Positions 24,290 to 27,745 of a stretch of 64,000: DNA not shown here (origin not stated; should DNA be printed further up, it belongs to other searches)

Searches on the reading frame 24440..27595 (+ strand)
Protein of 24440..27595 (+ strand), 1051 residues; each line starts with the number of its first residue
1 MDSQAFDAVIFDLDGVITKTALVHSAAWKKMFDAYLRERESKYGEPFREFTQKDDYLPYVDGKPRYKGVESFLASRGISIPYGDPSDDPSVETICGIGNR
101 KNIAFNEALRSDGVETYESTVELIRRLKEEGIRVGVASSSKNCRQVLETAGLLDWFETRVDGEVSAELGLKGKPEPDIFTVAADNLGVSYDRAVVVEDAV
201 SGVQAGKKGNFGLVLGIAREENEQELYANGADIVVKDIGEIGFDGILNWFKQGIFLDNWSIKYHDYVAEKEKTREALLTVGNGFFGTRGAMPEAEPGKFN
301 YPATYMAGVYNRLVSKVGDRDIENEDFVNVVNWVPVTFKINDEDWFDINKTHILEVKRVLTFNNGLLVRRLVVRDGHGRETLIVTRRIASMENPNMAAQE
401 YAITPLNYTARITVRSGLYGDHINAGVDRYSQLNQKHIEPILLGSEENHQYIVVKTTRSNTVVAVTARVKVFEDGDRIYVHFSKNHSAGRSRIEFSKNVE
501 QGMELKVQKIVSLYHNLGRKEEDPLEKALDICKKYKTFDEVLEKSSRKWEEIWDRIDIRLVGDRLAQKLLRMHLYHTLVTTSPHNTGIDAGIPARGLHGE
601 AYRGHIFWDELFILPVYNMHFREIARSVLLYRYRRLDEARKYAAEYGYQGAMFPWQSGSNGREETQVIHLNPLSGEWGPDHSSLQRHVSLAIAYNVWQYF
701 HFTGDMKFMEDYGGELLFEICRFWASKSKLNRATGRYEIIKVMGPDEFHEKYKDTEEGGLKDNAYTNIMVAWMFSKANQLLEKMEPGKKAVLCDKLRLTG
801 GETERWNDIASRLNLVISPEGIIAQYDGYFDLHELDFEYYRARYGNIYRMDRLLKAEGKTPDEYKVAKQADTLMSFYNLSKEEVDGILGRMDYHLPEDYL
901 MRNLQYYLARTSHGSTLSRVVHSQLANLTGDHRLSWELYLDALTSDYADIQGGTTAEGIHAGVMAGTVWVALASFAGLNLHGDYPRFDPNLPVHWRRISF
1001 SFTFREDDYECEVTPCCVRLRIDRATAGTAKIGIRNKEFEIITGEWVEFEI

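Call 9: search_protein_families(library=pfam, proteins=[window:24440-27595:+], max_evalue=0.00001)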
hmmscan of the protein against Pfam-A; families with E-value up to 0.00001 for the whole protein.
window:24440-27595:+ (1051 aa): 5 families
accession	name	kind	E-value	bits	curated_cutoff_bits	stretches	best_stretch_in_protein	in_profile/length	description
PF03632.21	Glyco_hydro_65m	-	2.6e-123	412.1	27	1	571-968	1-370/371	Glycosyl hydrolase family 65 central catalytic domain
PF03636.21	Glyco_hydro_65N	-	4.3e-56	190.6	26.6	1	263-514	2-230/233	Glycosyl hydrolase family 65, N-terminal domain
PF00702.32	Hydrolase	-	1.5e-23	84.6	26.4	1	7-208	2-189/191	haloacid dehalogenase-like hydrolase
PF13419.12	HAD_2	-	1e-15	58.7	23.8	1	9-210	1-172/178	Haloacid dehalogenase-like hydrolase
PF03633.20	Glyco_hydro_65C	-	4.2e-06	26.9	22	1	979-1039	2-60/62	Glycosyl hydrolase family 65, C-terminal domain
